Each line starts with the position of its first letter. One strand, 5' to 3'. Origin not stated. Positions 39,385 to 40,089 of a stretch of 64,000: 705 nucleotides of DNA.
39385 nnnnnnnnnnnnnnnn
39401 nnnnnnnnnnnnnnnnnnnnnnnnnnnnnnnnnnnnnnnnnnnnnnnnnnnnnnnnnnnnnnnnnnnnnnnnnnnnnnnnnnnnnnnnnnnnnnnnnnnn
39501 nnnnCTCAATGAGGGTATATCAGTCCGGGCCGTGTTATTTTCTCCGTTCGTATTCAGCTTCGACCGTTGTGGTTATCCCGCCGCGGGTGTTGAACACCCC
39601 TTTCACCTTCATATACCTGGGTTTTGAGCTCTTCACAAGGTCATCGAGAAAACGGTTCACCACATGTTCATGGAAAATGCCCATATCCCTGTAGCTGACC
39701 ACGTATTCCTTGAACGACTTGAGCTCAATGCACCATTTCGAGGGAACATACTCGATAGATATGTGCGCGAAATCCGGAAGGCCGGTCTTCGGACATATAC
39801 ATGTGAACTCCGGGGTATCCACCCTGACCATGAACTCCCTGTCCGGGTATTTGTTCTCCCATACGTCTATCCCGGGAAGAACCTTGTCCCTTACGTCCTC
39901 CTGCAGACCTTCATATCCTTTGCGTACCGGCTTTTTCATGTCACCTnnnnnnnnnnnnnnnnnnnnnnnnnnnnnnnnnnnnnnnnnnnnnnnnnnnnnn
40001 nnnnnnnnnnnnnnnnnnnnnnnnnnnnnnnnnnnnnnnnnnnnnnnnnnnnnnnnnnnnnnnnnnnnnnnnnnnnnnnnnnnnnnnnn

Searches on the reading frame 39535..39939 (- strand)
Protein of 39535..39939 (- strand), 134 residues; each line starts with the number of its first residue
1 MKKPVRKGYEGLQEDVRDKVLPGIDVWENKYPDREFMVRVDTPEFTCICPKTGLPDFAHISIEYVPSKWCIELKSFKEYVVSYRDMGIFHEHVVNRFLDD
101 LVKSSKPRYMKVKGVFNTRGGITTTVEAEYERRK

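Call 68: search_protein_families(library=pfam, proteins=[window:39535-39939:-], max_evalue=0.00001)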
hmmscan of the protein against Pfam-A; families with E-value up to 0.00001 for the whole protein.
window:39535-39939:- (134 aa): 1 family
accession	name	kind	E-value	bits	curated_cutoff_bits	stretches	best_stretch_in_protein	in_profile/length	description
PF14489.11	QueF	-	8.1e-33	112.9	27.3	1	55-133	1-79/81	QueF-like protein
